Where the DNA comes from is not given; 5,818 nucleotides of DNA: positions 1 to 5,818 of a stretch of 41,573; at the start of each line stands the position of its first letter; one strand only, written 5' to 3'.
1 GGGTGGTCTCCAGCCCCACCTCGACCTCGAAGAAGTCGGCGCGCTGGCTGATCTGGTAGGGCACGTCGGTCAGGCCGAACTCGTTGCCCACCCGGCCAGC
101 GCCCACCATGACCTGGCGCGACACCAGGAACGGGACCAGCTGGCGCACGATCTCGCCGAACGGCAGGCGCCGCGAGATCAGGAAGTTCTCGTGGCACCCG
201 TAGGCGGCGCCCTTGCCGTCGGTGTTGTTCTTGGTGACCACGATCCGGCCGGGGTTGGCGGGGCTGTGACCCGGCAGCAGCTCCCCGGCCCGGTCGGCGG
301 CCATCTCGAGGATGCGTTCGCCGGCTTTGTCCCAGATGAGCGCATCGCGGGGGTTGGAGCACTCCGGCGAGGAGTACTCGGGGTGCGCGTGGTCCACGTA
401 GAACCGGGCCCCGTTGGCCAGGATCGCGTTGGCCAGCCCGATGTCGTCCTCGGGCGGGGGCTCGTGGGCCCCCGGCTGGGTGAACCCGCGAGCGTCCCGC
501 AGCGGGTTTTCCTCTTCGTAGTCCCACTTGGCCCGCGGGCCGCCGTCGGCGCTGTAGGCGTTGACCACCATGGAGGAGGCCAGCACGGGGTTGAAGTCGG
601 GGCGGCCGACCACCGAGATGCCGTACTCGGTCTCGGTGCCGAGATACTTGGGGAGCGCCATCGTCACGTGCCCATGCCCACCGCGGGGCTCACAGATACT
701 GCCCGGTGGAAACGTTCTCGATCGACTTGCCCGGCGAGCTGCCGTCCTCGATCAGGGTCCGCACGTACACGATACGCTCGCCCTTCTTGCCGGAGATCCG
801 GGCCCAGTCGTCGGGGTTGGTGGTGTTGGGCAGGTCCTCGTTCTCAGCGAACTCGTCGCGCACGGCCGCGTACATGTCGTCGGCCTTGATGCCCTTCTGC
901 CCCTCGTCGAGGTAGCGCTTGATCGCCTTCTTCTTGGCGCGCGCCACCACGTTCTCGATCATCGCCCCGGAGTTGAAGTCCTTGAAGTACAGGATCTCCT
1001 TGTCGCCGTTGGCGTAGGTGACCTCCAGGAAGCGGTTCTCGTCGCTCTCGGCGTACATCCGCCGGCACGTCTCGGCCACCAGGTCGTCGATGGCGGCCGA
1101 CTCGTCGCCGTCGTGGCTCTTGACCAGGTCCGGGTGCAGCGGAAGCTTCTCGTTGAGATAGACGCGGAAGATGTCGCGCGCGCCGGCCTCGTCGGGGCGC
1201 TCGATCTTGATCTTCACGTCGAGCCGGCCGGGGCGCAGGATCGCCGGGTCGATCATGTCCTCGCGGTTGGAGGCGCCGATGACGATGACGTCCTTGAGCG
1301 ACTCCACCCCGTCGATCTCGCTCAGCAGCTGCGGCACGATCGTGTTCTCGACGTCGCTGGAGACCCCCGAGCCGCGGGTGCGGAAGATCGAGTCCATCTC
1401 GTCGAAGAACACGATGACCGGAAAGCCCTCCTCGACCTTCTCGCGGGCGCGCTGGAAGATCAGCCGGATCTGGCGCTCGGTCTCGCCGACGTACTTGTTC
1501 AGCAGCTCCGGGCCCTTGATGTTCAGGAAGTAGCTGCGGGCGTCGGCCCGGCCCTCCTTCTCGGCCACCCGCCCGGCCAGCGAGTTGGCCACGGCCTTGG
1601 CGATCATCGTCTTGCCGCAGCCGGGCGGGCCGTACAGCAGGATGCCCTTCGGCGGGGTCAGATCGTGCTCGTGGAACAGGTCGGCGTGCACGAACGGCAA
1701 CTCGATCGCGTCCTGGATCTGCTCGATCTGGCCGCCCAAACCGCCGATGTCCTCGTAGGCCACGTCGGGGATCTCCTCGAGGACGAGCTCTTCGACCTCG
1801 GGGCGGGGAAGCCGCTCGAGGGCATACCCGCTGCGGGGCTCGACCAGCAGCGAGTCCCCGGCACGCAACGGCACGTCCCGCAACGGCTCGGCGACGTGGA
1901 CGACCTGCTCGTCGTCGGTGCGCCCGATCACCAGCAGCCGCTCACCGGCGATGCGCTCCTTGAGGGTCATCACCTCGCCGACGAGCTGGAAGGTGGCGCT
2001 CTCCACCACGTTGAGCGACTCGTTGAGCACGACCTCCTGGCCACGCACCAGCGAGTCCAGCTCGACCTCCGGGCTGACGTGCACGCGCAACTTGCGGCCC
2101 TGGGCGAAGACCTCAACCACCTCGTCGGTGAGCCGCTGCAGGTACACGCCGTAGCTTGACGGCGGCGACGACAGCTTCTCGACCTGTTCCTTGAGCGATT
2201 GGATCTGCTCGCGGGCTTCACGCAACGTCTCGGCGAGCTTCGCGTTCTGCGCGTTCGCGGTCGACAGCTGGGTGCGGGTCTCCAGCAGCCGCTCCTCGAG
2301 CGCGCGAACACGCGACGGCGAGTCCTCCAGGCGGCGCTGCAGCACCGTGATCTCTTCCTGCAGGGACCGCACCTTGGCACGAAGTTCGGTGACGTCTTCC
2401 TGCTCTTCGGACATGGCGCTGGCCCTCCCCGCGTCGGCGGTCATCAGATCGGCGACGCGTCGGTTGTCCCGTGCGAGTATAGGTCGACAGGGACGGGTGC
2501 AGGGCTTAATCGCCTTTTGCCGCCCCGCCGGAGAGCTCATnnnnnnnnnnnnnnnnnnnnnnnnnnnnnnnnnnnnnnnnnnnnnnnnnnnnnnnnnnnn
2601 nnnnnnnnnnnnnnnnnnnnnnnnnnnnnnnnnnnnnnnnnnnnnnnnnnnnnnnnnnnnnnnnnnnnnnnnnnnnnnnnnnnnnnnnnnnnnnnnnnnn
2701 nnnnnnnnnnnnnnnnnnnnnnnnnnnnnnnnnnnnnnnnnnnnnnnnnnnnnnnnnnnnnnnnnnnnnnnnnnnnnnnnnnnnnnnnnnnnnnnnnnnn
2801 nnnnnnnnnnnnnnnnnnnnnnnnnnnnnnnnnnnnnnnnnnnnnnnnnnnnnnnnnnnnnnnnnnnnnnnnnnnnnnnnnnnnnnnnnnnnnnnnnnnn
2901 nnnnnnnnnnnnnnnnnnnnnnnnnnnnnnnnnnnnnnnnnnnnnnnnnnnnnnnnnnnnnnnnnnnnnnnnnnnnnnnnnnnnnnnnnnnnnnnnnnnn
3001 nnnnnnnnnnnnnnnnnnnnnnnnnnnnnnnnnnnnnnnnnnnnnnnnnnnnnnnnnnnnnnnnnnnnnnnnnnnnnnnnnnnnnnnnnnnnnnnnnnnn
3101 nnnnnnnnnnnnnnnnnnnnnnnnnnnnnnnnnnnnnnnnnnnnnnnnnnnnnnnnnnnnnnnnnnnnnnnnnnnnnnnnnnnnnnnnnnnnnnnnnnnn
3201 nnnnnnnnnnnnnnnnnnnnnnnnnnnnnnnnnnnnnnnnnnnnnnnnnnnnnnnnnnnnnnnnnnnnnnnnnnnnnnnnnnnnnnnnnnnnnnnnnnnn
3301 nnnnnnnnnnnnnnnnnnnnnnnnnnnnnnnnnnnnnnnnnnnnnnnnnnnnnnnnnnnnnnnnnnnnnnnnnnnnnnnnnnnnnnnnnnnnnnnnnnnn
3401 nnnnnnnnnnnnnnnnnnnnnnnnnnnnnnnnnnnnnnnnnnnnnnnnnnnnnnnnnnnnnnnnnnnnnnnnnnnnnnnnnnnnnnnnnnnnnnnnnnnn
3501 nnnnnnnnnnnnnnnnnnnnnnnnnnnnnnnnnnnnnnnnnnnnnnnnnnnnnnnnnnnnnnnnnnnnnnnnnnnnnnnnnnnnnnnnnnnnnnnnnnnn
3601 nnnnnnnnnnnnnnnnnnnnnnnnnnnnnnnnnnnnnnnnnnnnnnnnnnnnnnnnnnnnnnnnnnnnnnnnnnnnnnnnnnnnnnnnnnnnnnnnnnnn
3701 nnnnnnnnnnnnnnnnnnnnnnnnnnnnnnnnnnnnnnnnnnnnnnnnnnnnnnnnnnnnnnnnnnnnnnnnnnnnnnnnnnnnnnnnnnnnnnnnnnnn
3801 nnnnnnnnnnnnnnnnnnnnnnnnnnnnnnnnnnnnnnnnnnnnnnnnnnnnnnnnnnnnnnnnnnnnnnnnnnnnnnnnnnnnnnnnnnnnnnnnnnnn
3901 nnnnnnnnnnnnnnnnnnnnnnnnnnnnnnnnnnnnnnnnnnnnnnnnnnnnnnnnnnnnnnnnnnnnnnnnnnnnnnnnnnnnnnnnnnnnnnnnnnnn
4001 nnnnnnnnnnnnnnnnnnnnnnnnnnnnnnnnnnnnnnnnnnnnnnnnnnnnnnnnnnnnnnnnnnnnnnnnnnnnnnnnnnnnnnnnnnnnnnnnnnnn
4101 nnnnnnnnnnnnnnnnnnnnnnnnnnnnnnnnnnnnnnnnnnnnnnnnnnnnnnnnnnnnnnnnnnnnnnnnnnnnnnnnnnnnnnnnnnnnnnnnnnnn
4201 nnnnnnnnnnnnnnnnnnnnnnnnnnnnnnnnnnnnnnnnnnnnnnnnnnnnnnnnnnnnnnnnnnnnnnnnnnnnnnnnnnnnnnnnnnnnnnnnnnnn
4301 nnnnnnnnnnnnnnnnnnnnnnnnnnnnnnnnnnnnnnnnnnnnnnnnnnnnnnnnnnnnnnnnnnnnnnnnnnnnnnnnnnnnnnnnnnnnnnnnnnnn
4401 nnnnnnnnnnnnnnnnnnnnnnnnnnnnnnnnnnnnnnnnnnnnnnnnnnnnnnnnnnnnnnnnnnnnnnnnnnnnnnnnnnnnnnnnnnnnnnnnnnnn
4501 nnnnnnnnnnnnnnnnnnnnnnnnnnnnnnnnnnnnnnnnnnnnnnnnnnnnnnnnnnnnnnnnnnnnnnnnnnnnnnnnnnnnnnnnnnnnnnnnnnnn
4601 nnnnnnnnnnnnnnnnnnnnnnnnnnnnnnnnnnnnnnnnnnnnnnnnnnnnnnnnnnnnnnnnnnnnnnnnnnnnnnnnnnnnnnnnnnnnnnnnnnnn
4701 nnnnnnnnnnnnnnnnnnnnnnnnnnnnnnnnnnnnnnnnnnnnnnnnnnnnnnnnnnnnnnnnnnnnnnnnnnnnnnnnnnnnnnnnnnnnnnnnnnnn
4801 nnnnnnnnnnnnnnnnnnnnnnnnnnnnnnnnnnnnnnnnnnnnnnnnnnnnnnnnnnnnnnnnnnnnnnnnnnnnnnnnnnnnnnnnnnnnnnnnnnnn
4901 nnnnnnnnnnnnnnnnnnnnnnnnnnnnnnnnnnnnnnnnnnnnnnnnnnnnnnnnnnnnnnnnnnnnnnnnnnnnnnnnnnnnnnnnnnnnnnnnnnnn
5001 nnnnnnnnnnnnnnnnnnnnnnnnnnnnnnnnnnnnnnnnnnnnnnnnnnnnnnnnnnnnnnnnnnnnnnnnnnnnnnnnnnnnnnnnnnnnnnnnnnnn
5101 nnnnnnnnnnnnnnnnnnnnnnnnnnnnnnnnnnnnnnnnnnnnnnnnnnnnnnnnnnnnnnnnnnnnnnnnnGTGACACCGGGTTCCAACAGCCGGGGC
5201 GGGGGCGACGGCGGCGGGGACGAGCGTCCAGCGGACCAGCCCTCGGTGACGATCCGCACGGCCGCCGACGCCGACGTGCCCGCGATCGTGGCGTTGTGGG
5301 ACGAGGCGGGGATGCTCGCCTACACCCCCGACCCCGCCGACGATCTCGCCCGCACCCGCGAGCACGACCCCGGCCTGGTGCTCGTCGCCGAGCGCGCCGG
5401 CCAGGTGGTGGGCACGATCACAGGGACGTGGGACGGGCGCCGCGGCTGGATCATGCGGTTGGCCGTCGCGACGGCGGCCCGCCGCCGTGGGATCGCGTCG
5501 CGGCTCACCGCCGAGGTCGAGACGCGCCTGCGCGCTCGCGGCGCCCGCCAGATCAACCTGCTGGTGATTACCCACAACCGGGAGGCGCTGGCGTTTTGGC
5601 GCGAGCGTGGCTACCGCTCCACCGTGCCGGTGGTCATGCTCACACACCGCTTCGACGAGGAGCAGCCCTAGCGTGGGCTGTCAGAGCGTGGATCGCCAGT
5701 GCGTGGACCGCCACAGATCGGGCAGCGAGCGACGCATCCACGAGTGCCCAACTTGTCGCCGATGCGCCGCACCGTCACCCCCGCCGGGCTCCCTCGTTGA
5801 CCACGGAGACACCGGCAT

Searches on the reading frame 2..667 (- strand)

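Call 63: search_protein_families(library=pfam, proteins=[window:2-667:-], max_evalue=0.00001)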
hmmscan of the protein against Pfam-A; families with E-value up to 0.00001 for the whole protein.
window:2-667:- (222 aa): 1 family
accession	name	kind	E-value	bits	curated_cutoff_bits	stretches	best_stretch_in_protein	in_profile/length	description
PF03136.20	Pup_ligase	-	1.8e-75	255.1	25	1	9-222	3-205/441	Pup-ligase protein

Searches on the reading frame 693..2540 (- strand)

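Call 63: search_protein_families(library=pfam, proteins=[window:693-2540:-], max_evalue=0.00001)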
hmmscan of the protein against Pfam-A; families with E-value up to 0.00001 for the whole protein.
window:693-2540:- (616 aa): 4 families
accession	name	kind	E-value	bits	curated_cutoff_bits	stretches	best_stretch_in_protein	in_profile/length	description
PF00004.35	AAA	-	2.3e-38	132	21.2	1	300-447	1-130/131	ATPase family associated with various cellular activities (AAA)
PF17758.7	Prot_ATP_ID_OB_N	-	3e-19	68.9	23.4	1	129-189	1-62/62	Proteasomal ATPase OB N-terminal domain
PF16450.11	Prot_ATP_ID_OB_C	-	1.6e-18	66.7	23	1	190-245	1-56/56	Proteasomal ATPase OB C-terminal domain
PF07724.20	AAA_2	-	3.2e-06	27.7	27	1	300-402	6-96/166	AAA domain (Cdc48 subfamily)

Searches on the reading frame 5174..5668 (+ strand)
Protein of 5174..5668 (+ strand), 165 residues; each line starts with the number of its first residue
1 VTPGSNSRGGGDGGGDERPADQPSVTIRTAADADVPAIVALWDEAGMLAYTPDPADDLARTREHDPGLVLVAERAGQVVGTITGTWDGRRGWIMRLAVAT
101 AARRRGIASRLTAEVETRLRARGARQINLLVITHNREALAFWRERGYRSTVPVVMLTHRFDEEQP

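Call 89: search_protein_families(library=pfam, proteins=[window:5174-5668:+], max_evalue=0.00001)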
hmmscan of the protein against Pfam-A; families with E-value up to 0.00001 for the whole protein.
window:5174-5668:+ (165 aa): 4 families
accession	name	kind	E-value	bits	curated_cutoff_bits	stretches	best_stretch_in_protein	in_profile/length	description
PF00583.31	Acetyltransf_1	-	4.8e-17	62.7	20.7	1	49-147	15-116/116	Acetyltransferase (GNAT) family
PF13508.13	Acetyltransf_7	-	2.7e-12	47.3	27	1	67-148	3-83/84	Acetyltransferase (GNAT) domain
PF13673.13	Acetyltransf_10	-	7.1e-10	39.4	23.6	1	68-153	32-113/128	Acetyltransferase (GNAT) domain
PF13527.13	Acetyltransf_9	-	6e-07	30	25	0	26-83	1-57/127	Acetyltransferase (GNAT) domain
